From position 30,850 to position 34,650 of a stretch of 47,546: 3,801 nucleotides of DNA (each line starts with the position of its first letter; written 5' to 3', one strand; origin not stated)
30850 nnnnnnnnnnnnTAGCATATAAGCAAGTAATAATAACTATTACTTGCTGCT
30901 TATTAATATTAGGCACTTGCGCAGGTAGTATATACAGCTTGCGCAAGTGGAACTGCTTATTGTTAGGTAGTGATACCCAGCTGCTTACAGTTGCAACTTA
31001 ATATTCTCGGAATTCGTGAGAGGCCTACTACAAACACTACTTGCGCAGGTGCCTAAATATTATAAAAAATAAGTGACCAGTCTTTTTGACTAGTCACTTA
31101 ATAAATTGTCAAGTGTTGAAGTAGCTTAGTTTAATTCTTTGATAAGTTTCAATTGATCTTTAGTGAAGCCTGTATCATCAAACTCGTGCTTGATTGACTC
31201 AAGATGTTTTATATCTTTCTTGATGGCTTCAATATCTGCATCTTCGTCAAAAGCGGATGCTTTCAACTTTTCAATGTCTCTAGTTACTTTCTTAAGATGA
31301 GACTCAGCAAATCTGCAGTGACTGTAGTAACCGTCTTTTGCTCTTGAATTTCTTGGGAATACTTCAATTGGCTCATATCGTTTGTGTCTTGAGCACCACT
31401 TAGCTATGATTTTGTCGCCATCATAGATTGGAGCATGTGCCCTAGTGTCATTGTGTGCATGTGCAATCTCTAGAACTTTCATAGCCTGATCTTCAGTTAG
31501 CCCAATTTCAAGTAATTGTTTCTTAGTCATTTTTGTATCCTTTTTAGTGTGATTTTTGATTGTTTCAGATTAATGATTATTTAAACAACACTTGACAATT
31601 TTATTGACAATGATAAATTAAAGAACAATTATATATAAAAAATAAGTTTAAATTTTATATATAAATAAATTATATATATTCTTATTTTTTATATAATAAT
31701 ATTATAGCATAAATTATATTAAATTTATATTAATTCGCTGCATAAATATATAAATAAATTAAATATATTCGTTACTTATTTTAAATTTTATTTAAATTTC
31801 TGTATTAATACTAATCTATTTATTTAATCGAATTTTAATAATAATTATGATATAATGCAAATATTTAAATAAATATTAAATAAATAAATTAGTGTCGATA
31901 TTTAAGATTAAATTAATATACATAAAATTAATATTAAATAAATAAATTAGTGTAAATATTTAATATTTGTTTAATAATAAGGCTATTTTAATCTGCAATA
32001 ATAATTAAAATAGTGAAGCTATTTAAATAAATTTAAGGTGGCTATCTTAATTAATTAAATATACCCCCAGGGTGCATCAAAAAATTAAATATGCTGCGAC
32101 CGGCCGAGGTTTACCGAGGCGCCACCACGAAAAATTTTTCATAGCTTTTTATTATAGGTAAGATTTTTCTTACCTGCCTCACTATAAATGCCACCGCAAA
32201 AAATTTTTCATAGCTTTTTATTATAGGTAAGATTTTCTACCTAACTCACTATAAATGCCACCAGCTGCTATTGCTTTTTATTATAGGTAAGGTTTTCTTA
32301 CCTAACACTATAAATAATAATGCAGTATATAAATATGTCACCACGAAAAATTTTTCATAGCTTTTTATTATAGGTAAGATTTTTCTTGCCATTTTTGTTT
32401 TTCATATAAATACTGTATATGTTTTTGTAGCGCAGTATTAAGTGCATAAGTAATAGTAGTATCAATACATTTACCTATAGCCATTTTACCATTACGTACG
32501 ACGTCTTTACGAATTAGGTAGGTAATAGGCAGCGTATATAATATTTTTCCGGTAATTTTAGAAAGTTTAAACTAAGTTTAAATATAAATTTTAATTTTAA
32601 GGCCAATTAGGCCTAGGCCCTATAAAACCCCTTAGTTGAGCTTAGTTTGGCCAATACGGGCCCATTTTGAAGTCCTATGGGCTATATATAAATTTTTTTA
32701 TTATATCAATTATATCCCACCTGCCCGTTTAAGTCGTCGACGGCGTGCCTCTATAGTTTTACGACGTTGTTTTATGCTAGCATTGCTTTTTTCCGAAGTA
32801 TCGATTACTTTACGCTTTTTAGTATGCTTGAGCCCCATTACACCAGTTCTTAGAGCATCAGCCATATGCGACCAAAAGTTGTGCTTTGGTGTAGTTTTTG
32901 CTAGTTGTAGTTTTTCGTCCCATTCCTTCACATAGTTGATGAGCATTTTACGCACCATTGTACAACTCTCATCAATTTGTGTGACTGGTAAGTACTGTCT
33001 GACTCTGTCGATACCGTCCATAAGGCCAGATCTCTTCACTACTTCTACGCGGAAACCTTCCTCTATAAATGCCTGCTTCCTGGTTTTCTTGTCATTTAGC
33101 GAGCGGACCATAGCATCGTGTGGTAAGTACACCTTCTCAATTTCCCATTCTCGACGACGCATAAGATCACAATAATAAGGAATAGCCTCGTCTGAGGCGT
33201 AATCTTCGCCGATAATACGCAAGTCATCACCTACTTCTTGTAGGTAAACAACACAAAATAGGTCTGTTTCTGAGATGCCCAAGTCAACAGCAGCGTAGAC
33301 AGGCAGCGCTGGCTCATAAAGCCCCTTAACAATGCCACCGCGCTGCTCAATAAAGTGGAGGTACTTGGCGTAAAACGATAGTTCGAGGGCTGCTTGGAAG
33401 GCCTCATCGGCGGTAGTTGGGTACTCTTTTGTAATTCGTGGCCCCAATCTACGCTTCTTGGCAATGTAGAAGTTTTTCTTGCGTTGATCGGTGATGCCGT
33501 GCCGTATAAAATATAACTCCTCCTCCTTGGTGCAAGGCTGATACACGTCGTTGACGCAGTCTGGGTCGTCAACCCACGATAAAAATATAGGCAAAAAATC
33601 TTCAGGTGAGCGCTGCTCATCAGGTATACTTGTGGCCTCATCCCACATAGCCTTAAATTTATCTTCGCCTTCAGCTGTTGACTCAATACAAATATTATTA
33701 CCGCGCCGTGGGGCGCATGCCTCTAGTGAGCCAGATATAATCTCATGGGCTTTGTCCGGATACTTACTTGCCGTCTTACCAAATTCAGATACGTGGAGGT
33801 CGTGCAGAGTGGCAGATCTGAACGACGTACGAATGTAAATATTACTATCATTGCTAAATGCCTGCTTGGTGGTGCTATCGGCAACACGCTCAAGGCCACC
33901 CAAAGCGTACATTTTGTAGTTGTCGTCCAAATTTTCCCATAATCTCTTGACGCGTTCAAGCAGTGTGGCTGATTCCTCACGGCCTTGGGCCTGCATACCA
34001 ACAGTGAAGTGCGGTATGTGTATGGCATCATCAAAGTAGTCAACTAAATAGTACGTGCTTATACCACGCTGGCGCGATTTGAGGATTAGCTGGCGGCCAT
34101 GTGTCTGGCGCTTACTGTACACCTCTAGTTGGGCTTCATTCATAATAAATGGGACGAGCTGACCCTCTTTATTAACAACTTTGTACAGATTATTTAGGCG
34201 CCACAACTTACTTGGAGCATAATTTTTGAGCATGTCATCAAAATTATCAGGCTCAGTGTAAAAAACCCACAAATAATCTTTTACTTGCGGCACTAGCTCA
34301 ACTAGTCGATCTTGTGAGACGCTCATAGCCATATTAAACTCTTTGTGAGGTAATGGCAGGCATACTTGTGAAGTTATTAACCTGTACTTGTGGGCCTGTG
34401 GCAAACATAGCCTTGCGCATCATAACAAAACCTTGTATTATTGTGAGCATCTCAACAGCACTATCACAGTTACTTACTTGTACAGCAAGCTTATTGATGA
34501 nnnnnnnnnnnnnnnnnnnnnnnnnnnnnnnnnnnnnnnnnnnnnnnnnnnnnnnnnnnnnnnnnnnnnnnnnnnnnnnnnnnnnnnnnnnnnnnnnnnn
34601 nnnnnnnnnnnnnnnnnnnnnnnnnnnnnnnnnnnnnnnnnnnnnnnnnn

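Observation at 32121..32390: Four tandem units of about 67-80 bp with an A5T5 palindrome and a conserved hairpin in a gene-free region next to terL: origin iterons, packaging/terminal repeats or a repeat RNA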

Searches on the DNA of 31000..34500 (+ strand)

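Call 8: search_dna_similar(query=window:31000-34500:+, collection=phages, mode=near)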
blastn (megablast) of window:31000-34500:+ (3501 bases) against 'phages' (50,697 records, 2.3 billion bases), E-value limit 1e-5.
No match.

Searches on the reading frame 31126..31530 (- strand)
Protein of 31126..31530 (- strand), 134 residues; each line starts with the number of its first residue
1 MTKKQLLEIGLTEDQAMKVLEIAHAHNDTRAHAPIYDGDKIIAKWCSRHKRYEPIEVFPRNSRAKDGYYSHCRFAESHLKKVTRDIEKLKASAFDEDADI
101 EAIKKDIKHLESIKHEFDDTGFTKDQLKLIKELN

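Call 10: search_protein_families(library=phrogs, proteins=[window:31126-31530:-])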
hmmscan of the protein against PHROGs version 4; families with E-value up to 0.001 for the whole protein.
window:31126-31530:- (134 aa): 3 families
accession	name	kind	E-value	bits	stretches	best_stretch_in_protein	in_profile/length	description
phrog_2255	-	DNA, RNA and nucleotide metabolism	2.4e-05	24.9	1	8-87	18-97/211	HNH endonuclease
phrog_5558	-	moron, auxiliary metabolic gene and host takeover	4.1e-05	24.8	1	39-126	4-84/130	Lar-like restriction alleviation protein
phrog_6611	-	unknown function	0.00052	21.2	0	32-81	129-179/180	-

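Call 11: search_protein_families(library=pfam, proteins=[window:31126-31530:-])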
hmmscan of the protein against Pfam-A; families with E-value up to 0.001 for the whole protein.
window:31126-31530:- (134 aa): 0 families

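Call 75: search_protein_families(library=pfam, proteins=[window:31126-31530:-], max_evalue=1)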
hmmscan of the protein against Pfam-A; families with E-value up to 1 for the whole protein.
window:31126-31530:- (134 aa): 4 families
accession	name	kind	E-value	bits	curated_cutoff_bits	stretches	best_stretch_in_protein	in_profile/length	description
PF06810.17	Phage_scaffold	-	0.028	14.8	35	1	1-112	1-77/170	Phage capsid assembly scaffolding protein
PF15057.12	DUF4537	-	0.03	14.8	27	1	25-83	47-101/120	Domain of unknown function (DUF4537)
PF04693.18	DDE_Tnp_2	-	0.14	11.8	20.2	1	24-54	93-122/327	Archaeal putative transposase ISC1217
PF11236.13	DUF3037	-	0.23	12.1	22.6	1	85-122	35-72/118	Protein of unknown function (DUF3037)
